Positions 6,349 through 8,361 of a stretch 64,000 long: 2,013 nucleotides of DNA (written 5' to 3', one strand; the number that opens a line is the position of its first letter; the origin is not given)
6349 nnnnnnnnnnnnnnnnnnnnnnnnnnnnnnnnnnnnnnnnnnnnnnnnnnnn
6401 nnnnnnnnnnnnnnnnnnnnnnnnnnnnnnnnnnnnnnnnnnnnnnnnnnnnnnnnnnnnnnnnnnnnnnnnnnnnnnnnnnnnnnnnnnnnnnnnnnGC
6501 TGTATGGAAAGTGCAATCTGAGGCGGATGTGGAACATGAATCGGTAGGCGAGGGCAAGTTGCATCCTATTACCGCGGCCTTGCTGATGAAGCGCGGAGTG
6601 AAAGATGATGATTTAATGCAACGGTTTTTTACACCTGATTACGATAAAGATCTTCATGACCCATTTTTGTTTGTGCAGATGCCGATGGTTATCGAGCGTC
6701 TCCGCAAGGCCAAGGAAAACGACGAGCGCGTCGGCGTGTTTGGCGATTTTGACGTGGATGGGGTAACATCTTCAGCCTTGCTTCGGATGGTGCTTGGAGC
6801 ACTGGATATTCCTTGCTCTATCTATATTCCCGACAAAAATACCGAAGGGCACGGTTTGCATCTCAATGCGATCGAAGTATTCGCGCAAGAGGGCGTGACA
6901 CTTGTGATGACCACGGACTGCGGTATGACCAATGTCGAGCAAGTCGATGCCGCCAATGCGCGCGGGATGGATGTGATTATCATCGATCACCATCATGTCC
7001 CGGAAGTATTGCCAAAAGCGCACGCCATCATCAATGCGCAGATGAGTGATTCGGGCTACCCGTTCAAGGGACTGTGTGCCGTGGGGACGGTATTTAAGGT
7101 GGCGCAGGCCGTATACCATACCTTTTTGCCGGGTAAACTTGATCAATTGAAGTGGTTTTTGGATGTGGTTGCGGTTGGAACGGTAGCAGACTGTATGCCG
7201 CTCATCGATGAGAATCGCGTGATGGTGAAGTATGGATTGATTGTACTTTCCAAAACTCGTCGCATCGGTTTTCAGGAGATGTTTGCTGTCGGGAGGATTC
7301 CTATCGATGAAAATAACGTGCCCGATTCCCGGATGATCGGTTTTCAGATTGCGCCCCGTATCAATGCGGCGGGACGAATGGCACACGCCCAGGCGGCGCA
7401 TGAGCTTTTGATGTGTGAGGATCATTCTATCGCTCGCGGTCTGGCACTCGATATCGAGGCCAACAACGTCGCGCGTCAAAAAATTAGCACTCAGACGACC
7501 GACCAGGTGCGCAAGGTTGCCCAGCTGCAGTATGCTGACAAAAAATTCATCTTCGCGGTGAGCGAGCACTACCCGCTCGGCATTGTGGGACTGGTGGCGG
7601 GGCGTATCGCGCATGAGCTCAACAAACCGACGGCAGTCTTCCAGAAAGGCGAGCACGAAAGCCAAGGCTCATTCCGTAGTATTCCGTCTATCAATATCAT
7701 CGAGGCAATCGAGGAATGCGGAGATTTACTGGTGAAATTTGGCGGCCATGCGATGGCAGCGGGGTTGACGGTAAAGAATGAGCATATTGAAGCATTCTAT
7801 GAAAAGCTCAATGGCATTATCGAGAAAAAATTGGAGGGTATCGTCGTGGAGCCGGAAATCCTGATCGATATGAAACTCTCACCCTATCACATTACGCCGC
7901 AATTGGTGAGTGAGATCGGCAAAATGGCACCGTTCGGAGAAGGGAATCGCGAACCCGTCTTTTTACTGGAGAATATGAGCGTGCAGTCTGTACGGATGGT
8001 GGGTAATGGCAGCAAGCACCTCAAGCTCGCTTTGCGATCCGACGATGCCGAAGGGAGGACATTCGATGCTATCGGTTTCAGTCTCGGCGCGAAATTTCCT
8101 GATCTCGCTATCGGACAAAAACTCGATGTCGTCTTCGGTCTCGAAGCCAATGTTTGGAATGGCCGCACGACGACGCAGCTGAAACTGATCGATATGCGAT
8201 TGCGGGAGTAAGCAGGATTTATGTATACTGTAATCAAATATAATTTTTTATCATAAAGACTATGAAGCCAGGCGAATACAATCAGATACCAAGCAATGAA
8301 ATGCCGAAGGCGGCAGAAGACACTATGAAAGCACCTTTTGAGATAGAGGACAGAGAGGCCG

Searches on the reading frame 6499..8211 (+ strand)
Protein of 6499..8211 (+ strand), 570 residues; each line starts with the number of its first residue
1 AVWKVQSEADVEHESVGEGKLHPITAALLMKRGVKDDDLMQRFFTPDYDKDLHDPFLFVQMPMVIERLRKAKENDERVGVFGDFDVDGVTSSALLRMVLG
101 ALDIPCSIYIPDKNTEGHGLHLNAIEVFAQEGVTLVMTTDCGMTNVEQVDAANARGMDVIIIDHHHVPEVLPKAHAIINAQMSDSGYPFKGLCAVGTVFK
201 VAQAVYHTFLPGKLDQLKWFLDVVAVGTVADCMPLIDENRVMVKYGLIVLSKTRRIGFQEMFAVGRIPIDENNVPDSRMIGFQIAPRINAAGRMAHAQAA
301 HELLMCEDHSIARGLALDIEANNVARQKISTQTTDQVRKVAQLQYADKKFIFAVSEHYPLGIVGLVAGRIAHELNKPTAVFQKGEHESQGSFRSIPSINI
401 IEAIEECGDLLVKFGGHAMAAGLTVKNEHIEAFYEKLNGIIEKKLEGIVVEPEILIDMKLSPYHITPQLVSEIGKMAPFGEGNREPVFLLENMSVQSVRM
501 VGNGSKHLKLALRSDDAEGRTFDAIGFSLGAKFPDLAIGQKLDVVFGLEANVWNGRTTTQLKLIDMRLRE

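Call 20: find_encoding_contigs(protein=window:6499-8211:+, flank=10000, max_places=10)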
Protein window:6499-8211:+ (570 aa): no gene with exactly this product is on record in the collection.

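Call 45: find_homologous_proteins(query=window:6499-8211:+, max_evalue=1e-80)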
Query window:6499-8211:+ (570 aa): 3244 proteins with E <= 1e-80 among 8000 candidates; the best 120 are listed.
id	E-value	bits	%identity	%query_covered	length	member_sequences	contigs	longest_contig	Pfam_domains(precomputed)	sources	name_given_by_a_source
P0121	0.0e+0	1287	100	100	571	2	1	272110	PF01368.28,PF17768.8,PF02272.25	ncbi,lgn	-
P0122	0.0e+0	1142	88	100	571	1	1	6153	PF01368.28,PF17768.8,PF02272.25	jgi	jgi:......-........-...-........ exonuclease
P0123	0.0e+0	1095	85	100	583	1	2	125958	PF01368.28,PF17768.8,PF02272.25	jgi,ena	jgi:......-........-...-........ exonuclease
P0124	0.0e+0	1090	85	100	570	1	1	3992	PF01368.28,PF17768.8,PF02272.25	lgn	-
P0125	0.0e+0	1084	84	100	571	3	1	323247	PF01368.28,PF17768.8,PF02272.25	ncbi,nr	ncbi:MAG: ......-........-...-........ exonuclease RecJ [Candidatus Moranbacteria bacterium]|nr:sing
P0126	0.0e+0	1079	83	100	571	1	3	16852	PF01368.28,PF17768.8,PF02272.25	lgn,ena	-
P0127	0.0e+0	1076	82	100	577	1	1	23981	PF01368.28,PF17768.8,PF02272.25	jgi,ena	jgi:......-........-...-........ exonuclease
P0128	0.0e+0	1065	83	100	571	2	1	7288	PF01368.28,PF17768.8,PF02272.25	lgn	-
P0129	0.0e+0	1037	79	100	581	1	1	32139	PF01368.28,PF17768.8,PF02272.25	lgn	-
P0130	0.0e+0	1037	79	100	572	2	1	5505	PF01368.28,PF17768.8,PF02272.25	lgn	-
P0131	0.0e+0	1025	80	100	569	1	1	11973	PF01368.28,PF17768.8,PF02272.25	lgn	-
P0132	0.0e+0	1025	79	100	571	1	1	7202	PF01368.28,PF17768.8,PF02272.25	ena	-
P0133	3.8e-293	991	75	100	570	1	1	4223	PF01368.28,PF17768.8,PF02272.25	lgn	-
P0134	4.3e-290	981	77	100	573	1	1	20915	PF01368.28,PF17768.8,PF02272.25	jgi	jgi:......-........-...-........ exonuclease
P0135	3.3e-273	925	72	100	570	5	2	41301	PF01368.28,PF17768.8,PF02272.25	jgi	jgi:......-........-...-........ exonuclease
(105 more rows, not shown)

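Call 46: find_encoding_contigs(protein=P0122, flank=10000, max_places=3)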
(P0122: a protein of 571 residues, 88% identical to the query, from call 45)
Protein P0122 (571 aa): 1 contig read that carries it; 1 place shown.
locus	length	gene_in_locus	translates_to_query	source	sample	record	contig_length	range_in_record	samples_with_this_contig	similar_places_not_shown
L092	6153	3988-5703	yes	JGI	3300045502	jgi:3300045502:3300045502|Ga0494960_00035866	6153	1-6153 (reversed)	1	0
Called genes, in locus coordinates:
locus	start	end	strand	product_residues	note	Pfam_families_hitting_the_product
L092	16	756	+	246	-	-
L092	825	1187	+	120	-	PF02482:Ribosomal_S30AE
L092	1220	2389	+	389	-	-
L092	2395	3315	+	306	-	PF03734:YkuD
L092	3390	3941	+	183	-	PF00072:Response_reg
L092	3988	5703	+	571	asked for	PF01368:DHH, PF02272:DHHA1, PF17768:RecJ_OB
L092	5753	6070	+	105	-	-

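Call 47: find_encoding_contigs(protein=P0123, flank=10000, max_places=3)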
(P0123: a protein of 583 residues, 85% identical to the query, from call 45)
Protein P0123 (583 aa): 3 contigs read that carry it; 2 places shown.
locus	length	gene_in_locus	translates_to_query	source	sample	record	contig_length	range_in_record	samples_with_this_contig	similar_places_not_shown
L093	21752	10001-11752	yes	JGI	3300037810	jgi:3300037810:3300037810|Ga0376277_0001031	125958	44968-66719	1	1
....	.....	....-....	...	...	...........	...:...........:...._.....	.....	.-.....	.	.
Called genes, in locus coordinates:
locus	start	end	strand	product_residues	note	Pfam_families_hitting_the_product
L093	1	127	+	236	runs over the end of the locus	PF01351:RNase_HII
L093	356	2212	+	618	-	-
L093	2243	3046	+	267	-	PF01746:tRNA_m1G_MT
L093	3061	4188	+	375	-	PF01098:FTSW_RODA_SPOVE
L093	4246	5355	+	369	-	PF03033:Glyco_transf_28, PF04101:Glyco_tran_28_C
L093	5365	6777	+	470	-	PF01225:Mur_ligase, PF08245:Mur_ligase_M, PF02875:Mur_ligase_C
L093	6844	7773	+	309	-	PF01565:FAD_binding_4, PF02873:MurB_C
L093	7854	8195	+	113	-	PF02482:Ribosomal_S30AE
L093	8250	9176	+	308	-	PF03734:YkuD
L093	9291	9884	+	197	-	PF00072:Response_reg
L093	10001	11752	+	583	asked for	PF01368:DHH, PF02272:DHHA1, PF17768:RecJ_OB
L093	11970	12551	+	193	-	PF01928:CYTH (weak)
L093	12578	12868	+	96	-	-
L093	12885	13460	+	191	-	PF06821:Ser_hydrolase, PF00561:Abhydrolase_1 (weak)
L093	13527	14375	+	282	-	PF02498:Bro-N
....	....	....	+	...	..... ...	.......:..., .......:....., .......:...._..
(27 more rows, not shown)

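Call 48: find_encoding_contigs(protein=P0125, flank=10000, max_places=2)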
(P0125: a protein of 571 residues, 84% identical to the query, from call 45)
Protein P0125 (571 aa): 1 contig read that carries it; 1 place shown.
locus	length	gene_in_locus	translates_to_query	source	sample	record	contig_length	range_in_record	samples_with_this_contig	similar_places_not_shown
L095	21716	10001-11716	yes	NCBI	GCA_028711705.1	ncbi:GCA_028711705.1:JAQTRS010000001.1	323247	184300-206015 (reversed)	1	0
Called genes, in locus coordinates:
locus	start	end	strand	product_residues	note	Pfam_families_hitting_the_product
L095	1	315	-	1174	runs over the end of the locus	PF02811:PHP, PF07733:DNA_pol3_alpha, PF17657:DNA_pol3_finger, PF14579:HHH_6, PF01336:tRNA_anti-codon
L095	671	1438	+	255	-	PF01351:RNase_HII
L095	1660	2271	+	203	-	-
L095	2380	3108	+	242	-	PF01746:tRNA_m1G_MT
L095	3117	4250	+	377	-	PF01098:FTSW_RODA_SPOVE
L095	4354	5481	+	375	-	PF03033:Glyco_transf_28, PF04101:Glyco_tran_28_C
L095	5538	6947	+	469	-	PF01225:Mur_ligase, PF08245:Mur_ligase_M, PF02875:Mur_ligase_C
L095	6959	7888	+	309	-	PF01565:FAD_binding_4, PF02873:MurB_C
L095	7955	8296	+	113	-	PF02482:Ribosomal_S30AE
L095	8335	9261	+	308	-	PF03734:YkuD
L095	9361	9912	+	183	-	PF00072:Response_reg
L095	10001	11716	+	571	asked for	PF01368:DHH, PF02272:DHHA1, PF17768:RecJ_OB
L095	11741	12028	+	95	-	-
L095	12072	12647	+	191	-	PF06821:Ser_hydrolase, PF00561:Abhydrolase_1 (weak)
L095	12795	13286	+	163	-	PF00857:Isochorismatase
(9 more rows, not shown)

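Call 49: find_encoding_contigs(protein=P0126, flank=10000, max_places=3)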
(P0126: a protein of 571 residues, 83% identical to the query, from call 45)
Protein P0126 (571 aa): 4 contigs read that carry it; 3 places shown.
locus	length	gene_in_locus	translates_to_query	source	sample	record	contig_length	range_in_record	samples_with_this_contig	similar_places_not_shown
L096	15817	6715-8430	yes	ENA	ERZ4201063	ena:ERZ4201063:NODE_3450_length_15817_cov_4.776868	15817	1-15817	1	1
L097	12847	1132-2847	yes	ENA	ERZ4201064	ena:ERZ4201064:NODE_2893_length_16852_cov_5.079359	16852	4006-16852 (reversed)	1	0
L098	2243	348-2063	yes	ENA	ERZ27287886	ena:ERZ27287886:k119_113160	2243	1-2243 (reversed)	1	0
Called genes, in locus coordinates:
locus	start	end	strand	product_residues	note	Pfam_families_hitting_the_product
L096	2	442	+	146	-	?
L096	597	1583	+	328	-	-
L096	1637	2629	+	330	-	PF01565:FAD_binding_4, PF02873:MurB_C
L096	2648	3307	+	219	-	-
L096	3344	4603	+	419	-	-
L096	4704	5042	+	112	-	PF02482:Ribosomal_S30AE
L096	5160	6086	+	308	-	PF03734:YkuD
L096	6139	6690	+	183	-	PF00072:Response_reg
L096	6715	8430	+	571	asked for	PF01368:DHH, PF02272:DHHA1, PF17768:RecJ_OB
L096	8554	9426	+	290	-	PF02661:Fic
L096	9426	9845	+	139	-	PF04266:ASCH (weak)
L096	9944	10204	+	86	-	-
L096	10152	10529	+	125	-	-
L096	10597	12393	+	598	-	PF03235:GmrSD_N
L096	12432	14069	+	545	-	PF05970:PIF1, PF13245:AAA_19, PF13401:AAA_22 (weak), PF13604:AAA_30, PF21530:Pif1_2B_dom (weak)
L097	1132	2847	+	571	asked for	PF01368:DHH, PF02272:DHHA1, PF17768:RecJ_OB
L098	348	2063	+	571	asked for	PF01368:DHH, PF02272:DHHA1, PF17768:RecJ_OB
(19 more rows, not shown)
